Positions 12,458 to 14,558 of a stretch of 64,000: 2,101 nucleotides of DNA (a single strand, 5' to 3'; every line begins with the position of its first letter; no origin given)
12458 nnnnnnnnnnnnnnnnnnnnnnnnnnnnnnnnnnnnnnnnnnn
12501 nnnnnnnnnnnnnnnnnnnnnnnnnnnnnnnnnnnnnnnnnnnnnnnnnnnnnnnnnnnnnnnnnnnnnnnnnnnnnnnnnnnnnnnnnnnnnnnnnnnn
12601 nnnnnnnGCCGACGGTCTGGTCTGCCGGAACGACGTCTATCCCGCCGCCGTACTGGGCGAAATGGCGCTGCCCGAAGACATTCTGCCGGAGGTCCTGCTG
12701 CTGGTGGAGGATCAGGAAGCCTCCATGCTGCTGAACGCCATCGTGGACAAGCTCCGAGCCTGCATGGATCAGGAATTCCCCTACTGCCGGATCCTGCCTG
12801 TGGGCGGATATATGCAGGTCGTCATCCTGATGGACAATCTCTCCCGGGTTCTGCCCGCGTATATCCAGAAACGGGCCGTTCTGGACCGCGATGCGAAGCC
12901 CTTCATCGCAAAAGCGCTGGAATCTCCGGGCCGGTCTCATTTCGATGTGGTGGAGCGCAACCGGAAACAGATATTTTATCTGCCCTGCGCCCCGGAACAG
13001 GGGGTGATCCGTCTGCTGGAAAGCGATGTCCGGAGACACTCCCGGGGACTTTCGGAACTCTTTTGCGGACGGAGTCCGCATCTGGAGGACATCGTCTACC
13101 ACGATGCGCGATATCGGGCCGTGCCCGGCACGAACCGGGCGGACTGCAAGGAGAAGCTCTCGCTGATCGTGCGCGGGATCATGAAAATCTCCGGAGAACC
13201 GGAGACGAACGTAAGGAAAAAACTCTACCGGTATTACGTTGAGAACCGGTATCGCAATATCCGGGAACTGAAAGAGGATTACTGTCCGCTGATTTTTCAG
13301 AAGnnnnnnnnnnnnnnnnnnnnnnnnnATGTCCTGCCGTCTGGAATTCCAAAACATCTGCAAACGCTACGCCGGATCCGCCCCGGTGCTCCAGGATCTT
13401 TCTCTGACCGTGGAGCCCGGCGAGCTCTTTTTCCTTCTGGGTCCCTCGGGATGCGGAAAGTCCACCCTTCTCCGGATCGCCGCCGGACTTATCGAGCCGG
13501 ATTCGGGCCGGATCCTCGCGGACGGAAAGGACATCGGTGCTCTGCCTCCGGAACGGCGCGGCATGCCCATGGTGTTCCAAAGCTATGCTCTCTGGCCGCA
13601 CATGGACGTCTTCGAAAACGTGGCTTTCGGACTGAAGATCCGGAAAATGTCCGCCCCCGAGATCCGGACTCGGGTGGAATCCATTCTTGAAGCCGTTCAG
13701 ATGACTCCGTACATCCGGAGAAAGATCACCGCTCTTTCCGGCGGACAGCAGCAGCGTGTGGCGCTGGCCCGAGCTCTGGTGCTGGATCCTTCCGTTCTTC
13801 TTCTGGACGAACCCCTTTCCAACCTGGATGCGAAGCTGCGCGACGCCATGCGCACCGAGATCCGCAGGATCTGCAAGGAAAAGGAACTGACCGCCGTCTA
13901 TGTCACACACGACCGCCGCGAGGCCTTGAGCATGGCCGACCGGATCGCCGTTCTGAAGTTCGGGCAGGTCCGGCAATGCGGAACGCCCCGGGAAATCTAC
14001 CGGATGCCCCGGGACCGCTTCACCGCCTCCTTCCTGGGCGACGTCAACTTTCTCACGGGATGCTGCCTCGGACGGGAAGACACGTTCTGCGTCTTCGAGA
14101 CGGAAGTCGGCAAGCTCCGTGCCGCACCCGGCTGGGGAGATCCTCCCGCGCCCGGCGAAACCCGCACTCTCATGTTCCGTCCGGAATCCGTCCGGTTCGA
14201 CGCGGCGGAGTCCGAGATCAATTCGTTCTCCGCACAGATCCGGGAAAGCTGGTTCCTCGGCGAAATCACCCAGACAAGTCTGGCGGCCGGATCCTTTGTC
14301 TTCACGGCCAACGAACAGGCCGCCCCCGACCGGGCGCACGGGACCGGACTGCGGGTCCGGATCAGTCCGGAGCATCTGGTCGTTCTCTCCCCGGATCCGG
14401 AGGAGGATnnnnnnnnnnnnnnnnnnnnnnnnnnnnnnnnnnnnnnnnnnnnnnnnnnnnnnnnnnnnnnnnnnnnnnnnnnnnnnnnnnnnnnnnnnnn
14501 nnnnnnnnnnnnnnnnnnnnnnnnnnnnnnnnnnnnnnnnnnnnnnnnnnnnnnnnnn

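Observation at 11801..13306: Solitary ABC-type ATPase fused to a Toprim/DUF4435-like domain: compact OLD/PARIS-like defence candidate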

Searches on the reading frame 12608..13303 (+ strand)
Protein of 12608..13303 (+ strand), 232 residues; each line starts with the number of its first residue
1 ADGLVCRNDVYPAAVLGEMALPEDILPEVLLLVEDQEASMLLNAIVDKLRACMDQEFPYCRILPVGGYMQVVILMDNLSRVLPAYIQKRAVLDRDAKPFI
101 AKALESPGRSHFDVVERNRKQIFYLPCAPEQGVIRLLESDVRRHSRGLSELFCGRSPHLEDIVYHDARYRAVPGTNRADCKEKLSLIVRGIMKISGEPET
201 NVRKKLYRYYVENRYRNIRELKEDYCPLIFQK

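Call 24: search_solved_structures(query=window:12608-13303:+, max_evalue=10, show_alignments=0)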
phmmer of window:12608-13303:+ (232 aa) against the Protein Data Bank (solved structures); distinct sequences matched with E-value up to 10: 8.
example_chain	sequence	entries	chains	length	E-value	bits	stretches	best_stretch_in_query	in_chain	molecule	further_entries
2iv1_A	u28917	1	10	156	0.74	12.7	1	2-59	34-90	CYANATE HYDRATASE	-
2ivq_A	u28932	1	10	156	0.75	12.7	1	2-59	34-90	CYANATE HYDRATASE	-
2ivb_A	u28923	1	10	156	0.75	12.7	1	2-59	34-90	CYANATE HYDRATASE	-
1dw9_A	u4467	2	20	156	0.77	12.6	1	2-59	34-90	CYANATE LYASE | CYANATE HYDRATASE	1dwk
2iuo_A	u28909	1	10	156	0.78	12.6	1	2-59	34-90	CYANATE HYDRATASE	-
2ivg_A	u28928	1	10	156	0.78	12.6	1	2-59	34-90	CYANATE LYASE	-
2iu7_A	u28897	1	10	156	0.78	12.6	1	2-59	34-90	CYANATE HYDRATASE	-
8k6g_A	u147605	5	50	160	0.8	12.6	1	2-59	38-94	Cyanate hydratase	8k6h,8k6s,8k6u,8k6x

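Call 25: search_protein_families(library=pfam, proteins=[window:12608-13303:+], max_evalue=10)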
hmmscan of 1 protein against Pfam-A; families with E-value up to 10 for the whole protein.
window:12608-13303:+ (232 aa): 0 families

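Call 26: search_protein_families(library=padloc, proteins=[window:12608-13303:+], max_evalue=10)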
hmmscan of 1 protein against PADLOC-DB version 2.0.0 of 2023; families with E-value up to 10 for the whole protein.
window:12608-13303:+ (232 aa): 1 family
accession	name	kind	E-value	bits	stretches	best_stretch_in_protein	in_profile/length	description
PDLC02914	ATPase-Toprim_I-B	-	0.0054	14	1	31-99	290-357/443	-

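Call 30: predict_structure(alignment_id=A2)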
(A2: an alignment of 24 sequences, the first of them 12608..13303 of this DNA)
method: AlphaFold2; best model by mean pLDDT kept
length: 232 residues; sequences in the alignment: 24
mean_pLDDT: 89.2   pTM: 0.81
mean pLDDT of the five models: 89.2, 89.2, 89.0, 88.6, 87.8
residues with pLDDT >= 90: 180; 70-90: 25; 50-70: 17; < 50: 10
segments of 3 or more residues with pLDDT < 50: 17-23
pLDDT, mean of each block of 10 residues (from residue 1): 55 51 70 97 96 88 96 94 91 95 90 95 93 96 96 93 95 91 97 96 98 95 91 60
secondary structure, 60 per line:
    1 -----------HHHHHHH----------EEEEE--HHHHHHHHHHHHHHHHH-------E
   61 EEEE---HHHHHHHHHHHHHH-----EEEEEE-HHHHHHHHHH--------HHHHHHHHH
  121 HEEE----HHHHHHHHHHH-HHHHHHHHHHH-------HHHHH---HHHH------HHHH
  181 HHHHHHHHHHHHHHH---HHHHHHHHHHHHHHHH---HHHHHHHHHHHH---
elements in order: H12-18 E29-33 H36-52 E60-64 H68-81 E87-92 H94-103 H112-121 E122-124 H129-139 H141-151 H159-163 H167-170 H177-195 H199-214 H218-229

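Call 35: fold_search(model_id=the predicted structure, library=pdb)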
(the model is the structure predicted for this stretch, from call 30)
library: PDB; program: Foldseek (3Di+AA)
matches with E <= 10: 914; with E <= 0.001: 0
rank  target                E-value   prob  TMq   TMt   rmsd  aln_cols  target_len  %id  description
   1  8j4t_A                3.1e-02  0.60  0.26  0.15  12.6       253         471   12  GajA-GajB complex (released 2024-02-21)
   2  8ted_A                3.5e-02  0.38  0.21  0.11  19.3       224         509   11  PorX primitive orthorhombic crystal form (released 2024-04-17)
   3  8tfm_A                5.2e-02  0.38  0.22  0.12  19.3       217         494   12  PorX with Zn (primitive orthorhombic crystal form) (released 2024-04-17)
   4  8jq9_A                5.5e-02  0.38  0.27  0.16  16.1       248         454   15  Structure of Gabija GajA (released 2024-02-28)
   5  8tff_B                5.5e-02  0.28  0.20  0.11  20.3       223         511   12  PorX with BeF3 phosphate analog (released 2024-04-17)
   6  8tff_A                6.1e-02  0.38  0.21  0.11  16.3       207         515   11  PorX with BeF3 phosphate analog (released 2024-04-17)
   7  8ux9_A                1.2e-01  0.69  0.30  0.24   8.5       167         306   10  Asymmetric unit of the PARIS Immune Complex at 3.2 Angstrom Resolution (released 2024-09-18)
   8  8thp_A                1.3e-01  0.20  0.20  0.11  19.3       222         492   11  PorX phosphatase null mutant (T271V) (released 2024-04-17)
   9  8tjy_A                1.4e-01  0.35  0.27  0.15  13.3       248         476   12  Structure of Gabija AB complex (released 2024-04-24)
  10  3gdw_A                1.5e-01  0.33  0.23  0.33  11.5       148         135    9  Crystal structure of sigma-54 interaction domain protein from Enterococcus faecalis (released 2009-03-10)
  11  8p6f_A                1.6e-01  0.25  0.22  0.11  17.5       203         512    9  Crystal structure of PorX-Fj (released 2024-04-03)
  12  7pva_B                1.6e-01  0.16  0.22  0.12  20.2       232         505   11  1.9 Angstrom crystal structure of dimeric PorX, co-crystallized in the presence of zinc (released 2022-12-14)
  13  2h8k_A                1.7e-01  0.14  0.19  0.18  14.9       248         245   11  Human Sulfotranferase SULT1C3 in complex with PAP (released 2006-06-20)
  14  4jvn_A                1.7e-01  0.11  0.17  0.14  18.6       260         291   15  Crystal structure of human estrogen sulfotransferase (SULT1E1) in complex with inactive cofactor PAP and metabolite of (released 2013-09-04)
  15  8wy4_A                1.9e-01  0.20  0.26  0.16  14.3       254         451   12  GajA tetramer with ATP (released 2024-02-28)
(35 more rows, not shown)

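Call 41: search_solved_structures(query=A3, max_evalue=10, show_alignments=4)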
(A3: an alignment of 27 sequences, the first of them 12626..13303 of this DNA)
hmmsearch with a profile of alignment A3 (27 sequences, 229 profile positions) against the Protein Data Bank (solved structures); distinct sequences matched with E-value up to 10: 1.
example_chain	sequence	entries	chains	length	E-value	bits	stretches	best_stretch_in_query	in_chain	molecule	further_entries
1avc_A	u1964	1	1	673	0.77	12.6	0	143-223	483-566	ANNEXIN VI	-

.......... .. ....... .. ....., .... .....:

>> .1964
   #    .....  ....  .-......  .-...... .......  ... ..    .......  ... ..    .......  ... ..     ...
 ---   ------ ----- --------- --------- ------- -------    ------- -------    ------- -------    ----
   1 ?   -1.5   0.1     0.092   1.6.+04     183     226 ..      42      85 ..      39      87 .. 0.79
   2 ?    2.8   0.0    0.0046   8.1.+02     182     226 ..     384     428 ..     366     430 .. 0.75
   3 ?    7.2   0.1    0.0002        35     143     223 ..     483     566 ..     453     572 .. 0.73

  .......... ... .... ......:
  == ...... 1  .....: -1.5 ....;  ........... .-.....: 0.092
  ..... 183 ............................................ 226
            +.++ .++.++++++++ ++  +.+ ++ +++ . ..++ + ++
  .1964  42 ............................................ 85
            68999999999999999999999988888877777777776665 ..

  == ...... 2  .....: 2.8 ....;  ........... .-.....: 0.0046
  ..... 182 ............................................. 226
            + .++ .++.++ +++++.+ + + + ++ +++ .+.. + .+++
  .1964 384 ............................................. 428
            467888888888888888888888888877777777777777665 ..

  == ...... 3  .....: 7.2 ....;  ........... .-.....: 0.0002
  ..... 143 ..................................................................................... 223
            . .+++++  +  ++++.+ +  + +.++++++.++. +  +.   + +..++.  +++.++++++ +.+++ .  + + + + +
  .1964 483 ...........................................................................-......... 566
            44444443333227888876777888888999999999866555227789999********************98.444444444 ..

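Call 42: find_homologous_proteins(query=A3, max_evalue=0.01)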
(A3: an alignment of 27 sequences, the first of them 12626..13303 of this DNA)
Query A3 (27 sequences) (226 aa, profile of the alignment): 9 proteins with E <= 0.01 among 4853 candidates.
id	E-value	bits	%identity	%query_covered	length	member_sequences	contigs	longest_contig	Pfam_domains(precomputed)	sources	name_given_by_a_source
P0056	4.8e-50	188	22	90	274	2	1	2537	-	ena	-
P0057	1.4e-49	187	23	90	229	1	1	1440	-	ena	-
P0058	5.8e-46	175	53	85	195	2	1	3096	-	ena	-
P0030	1.7e-41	160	64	62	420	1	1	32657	PF00005.34,PF13175.13,PF13476.13,PF02463.26,PF13304.13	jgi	-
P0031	3.9e-40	156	67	58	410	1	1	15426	PF00005.34,PF13175.13,PF13476.13,PF02463.26,PF13304.13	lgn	-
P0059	9.5e-35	138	25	65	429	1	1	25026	PF00005.34,PF13175.13,PF13476.13,PF00004.36,PF13401.13,PF02463.26,PF13304.13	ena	-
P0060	1.0e-29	122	62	45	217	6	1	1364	PF02463.26,PF13304.13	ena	-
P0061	3.3e-24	104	65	57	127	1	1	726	-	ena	-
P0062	1.8e-10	59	26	20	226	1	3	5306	PF13175.13,PF13304.13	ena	-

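Call 76: fold_search(model_id=the predicted structure, library=viral)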
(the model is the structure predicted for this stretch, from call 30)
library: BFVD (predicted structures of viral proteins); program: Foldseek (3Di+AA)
matches with E <= 10: 583; with E <= 0.001: 0
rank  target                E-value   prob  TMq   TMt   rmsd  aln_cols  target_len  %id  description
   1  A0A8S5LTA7            2.7e-02  0.82  0.29  0.31  12.0       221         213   11  RloB-like protein [Myoviridae sp. ct25F5]
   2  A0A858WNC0            4.8e-02  0.41  0.22  0.23  16.2       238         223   12  Sulfotransferase family protein [Xanthomonas phage FoX4]
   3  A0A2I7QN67            6.0e-02  0.41  0.24  0.13  14.6       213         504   13  (no name in the UniProt tables at hand)
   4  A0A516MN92            6.0e-02  0.33  0.22  0.15  15.9       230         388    6  (no name in the UniProt tables at hand)
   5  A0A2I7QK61            7.9e-02  0.35  0.25  0.09  16.2       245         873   16  (no name in the UniProt tables at hand)
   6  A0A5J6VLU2            1.2e-01  0.10  0.17  0.15  15.3       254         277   11  Alpha/beta hydrolase family protein [Megaviridae environmental sample]
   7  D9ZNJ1                1.2e-01  0.11  0.17  0.14  19.2       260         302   11  (no name in the UniProt tables at hand)
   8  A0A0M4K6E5            1.4e-01  0.38  0.20  0.17  16.0       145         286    9  (no name in the UniProt tables at hand)
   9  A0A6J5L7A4            1.5e-01  0.06  0.15  0.15  16.4       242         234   12  Uncharacterized protein [uncultured Caudovirales phage]
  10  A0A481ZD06            1.5e-01  0.06  0.13  0.10  19.8       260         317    8  Flap endonuclease (Fragment) [Pithovirus LCPAC406]
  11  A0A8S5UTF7            1.7e-01  0.16  0.22  0.19  11.6       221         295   12  Uncharacterized protein [Myoviridae sp. ctYA416]
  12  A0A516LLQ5            1.7e-01  0.07  0.13  0.14  20.7       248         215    8  (no name in the UniProt tables at hand)
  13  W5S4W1                1.8e-01  0.30  0.22  0.28  11.9       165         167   14  Uncharacterized protein [Pithovirus sibericum]
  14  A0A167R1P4            1.9e-01  0.10  0.15  0.16  14.6       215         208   10  tRNA-dependent cyclodipeptide synthase [Powai lake megavirus]
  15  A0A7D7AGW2            2.1e-01  0.23  0.22  0.05  12.8       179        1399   10  Genome polyprotein (Fragment) [Pacific black duck aalivirus]
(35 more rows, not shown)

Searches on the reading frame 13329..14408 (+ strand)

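Call 59: search_protein_families(library=pfam, proteins=[window:13329-14408:+], max_evalue=0.0001)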
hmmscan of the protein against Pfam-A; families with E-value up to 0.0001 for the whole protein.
window:13329-14408:+ (360 aa): 3 families
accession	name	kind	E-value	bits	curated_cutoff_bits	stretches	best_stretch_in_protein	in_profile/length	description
PF00005.33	ABC_tran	-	3.4e-37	128.6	25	1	21-163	1-136/137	ABC transporter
PF13304.12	AAA_21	-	4e-07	30.8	27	0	132-195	234-299/304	AAA domain, putative AbiEii toxin, Type IV TA system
PF08402.16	TOBE_2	-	7.8e-06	26.4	21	1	282-353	2-76/76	TOBE domain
